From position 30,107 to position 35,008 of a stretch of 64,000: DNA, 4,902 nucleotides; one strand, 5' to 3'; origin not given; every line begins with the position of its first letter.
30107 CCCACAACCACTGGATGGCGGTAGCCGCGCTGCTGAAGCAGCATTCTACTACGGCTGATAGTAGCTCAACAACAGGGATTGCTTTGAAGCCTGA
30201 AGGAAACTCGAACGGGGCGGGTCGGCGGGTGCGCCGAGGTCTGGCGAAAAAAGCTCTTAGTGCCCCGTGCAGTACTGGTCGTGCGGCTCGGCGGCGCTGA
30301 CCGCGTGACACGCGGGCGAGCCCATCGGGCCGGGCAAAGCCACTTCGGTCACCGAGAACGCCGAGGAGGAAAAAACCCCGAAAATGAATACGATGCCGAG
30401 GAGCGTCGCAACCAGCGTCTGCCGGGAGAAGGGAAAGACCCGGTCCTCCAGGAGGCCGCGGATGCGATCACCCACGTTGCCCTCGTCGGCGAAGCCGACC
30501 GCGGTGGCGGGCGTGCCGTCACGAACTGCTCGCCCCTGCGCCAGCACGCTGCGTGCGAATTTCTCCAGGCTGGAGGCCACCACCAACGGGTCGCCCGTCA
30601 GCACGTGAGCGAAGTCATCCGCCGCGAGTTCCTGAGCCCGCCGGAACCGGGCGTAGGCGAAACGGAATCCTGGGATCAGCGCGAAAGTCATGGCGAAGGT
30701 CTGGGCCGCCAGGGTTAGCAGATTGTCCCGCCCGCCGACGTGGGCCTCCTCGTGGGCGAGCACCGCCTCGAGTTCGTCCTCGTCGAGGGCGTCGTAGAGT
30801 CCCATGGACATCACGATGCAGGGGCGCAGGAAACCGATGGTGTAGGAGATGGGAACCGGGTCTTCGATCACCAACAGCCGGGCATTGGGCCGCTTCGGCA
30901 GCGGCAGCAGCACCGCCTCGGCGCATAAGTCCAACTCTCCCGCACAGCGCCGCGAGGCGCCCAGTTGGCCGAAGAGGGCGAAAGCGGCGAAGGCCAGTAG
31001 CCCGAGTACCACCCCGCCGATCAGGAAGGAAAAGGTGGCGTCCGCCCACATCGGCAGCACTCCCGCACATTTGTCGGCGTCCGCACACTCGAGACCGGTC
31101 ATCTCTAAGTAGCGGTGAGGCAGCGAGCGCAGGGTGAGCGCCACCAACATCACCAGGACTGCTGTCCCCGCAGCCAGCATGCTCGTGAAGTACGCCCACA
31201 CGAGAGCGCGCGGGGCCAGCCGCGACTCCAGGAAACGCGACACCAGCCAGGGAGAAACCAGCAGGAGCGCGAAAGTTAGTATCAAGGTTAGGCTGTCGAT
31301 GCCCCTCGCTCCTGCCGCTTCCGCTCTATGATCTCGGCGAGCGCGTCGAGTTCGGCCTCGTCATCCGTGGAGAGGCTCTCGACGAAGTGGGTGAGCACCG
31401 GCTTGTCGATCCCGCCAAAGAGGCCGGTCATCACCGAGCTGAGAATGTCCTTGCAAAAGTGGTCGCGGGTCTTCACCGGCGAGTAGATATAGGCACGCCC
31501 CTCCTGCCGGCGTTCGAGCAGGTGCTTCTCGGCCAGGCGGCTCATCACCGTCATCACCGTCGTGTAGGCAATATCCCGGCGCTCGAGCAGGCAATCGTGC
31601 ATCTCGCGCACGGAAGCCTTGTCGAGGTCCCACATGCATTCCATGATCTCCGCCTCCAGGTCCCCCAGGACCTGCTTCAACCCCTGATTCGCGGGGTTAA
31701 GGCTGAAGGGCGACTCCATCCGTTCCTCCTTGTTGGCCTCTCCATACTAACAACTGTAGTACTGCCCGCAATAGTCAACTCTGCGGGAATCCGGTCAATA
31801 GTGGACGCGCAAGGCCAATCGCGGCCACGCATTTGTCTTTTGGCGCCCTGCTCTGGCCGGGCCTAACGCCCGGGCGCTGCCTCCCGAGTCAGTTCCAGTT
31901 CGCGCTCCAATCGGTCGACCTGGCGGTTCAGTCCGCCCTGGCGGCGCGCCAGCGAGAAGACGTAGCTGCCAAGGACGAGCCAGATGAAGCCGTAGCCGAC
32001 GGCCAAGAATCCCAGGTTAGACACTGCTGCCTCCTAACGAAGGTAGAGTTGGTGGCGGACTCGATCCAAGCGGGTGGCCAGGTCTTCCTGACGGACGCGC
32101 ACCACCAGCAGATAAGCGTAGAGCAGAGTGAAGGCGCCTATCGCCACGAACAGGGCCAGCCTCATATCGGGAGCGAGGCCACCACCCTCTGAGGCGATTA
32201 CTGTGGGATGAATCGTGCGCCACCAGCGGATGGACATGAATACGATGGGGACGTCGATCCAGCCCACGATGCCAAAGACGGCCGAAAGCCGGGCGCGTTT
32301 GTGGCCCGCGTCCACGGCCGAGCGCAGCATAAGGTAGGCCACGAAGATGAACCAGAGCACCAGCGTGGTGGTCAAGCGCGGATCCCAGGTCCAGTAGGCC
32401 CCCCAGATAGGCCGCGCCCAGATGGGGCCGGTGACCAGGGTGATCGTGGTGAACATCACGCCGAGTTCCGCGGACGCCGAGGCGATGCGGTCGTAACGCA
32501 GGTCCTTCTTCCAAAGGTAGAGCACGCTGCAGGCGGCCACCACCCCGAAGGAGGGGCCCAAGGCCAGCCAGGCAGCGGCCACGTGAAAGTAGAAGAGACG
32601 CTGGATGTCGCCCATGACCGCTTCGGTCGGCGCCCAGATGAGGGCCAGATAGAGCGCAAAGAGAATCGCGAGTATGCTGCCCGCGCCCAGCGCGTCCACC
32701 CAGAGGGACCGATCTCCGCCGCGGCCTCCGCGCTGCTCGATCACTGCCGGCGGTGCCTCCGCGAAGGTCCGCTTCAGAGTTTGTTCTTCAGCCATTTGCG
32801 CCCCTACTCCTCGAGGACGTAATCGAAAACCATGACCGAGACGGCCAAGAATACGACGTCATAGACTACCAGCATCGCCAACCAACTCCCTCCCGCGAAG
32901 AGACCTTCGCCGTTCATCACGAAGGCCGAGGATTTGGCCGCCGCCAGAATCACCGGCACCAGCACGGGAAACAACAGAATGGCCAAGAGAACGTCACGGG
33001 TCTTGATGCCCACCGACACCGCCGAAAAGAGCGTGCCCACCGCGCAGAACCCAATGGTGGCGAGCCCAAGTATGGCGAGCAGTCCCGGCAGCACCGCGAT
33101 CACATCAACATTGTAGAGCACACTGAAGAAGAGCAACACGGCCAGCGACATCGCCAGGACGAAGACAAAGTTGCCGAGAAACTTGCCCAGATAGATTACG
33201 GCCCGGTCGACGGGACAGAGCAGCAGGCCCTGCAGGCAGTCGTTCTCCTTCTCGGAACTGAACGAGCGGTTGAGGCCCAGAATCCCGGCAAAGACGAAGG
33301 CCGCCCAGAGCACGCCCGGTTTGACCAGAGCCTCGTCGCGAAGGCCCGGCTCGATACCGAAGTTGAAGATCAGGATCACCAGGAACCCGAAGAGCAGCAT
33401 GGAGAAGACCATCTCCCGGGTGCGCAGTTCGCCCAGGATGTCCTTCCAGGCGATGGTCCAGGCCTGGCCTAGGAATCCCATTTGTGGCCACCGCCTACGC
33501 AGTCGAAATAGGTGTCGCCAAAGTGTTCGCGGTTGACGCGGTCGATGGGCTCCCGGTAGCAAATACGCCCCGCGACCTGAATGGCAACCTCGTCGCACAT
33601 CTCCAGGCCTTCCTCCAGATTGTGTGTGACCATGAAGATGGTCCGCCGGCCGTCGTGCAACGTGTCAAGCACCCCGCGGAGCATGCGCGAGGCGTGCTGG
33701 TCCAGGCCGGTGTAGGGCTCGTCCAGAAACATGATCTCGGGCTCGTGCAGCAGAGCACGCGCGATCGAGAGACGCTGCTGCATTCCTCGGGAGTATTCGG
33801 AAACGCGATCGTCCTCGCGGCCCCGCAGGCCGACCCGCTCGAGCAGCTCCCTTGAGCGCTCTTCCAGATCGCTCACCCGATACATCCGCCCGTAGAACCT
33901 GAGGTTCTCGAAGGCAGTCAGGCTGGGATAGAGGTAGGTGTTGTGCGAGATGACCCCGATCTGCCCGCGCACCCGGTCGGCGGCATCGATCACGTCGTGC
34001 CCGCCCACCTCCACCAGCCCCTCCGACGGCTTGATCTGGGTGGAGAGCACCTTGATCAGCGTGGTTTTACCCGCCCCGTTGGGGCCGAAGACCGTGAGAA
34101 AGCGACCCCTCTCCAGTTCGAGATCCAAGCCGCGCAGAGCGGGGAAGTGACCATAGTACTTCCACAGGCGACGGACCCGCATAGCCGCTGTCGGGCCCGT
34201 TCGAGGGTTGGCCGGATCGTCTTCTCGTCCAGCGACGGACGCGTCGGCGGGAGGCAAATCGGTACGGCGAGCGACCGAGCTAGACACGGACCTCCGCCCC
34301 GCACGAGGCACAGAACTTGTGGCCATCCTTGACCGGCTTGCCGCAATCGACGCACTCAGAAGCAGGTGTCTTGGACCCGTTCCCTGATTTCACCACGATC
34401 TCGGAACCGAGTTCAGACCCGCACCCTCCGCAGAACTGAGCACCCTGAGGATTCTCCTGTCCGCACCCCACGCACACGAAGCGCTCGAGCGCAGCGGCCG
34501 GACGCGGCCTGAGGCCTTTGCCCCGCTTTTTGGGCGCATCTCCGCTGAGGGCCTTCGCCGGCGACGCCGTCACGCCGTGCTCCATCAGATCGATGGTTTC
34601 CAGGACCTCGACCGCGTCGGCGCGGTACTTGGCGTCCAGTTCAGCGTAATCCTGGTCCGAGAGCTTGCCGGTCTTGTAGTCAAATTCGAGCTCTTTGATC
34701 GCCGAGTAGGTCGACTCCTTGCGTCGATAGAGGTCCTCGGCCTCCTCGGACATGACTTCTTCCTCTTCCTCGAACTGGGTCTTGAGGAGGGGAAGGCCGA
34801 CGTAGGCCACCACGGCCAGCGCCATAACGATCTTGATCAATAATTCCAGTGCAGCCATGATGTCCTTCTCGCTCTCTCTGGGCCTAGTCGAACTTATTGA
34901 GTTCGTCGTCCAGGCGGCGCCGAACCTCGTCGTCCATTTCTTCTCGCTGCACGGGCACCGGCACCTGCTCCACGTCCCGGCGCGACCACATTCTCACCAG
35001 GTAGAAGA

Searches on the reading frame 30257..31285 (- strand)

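Call 46: search_protein_families(library=pfam, proteins=[window:30257-31285:-], max_evalue=0.00001)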
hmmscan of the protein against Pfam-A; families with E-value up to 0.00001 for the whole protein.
window:30257-31285:- (342 aa): 2 families
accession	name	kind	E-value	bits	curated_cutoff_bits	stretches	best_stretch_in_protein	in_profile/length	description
PF01435.24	Peptidase_M48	-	2.7e-12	47.3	20.3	1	129-228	20-124/186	Peptidase family M48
PF05569.17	Peptidase_M56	-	6.7e-10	39.1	31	1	141-229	162-248/296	BlaR1 peptidase M56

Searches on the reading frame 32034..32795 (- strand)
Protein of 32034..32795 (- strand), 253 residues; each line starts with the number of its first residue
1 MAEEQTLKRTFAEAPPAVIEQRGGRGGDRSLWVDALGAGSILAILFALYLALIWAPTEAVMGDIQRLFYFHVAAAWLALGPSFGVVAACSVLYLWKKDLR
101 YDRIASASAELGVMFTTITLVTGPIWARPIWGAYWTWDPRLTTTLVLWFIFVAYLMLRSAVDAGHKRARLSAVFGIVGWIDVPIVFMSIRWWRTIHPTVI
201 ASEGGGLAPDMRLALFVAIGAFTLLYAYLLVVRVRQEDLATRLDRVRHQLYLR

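Call 46: search_protein_families(library=pfam, proteins=[window:32034-32795:-], max_evalue=0.00001)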
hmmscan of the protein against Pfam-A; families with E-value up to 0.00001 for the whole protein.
window:32034-32795:- (253 aa): 1 family
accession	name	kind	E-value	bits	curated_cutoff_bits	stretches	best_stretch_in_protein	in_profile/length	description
PF01578.25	Cytochrom_C_asm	-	4.3e-30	105.4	29.9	1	37-196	35-212/212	Cytochrome C assembly protein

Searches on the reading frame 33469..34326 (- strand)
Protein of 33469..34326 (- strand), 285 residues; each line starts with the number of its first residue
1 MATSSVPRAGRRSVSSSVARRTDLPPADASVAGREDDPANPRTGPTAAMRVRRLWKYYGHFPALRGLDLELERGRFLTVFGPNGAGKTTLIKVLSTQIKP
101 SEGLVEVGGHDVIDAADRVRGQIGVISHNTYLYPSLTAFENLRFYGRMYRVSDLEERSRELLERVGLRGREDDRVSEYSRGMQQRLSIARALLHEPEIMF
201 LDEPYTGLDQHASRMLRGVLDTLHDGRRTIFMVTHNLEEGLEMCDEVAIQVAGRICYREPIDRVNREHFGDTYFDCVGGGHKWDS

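Call 46: search_protein_families(library=pfam, proteins=[window:33469-34326:-], max_evalue=0.00001)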
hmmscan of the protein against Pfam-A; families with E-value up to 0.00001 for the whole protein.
window:33469-34326:- (285 aa): 2 families
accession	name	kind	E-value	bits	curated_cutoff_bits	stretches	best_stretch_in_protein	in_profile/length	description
PF00005.33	ABC_tran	-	1.2e-32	113.8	25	1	64-205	1-136/137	ABC transporter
PF13304.12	AAA_21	-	1.5e-11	45.4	27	1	161-238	221-301/304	AAA domain, putative AbiEii toxin, Type IV TA system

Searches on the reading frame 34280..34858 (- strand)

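Call 46: search_protein_families(library=pfam, proteins=[window:34280-34858:-], max_evalue=0.00001)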
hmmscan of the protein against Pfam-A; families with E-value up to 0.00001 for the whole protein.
window:34280-34858:- (192 aa): 3 families
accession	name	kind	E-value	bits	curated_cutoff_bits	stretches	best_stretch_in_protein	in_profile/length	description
PF13240.11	Zn_Ribbon_1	-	8.3e-12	44.9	25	1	169-190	2-23/23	zinc-ribbon domain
PF12773.13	DZR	-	2.3e-10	40.9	27.3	1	129-187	1-45/45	Double zinc ribbon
PF13248.11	Zn_ribbon_3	-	7.7e-07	28.8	27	0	168-188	4-24/26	zinc-ribbon domain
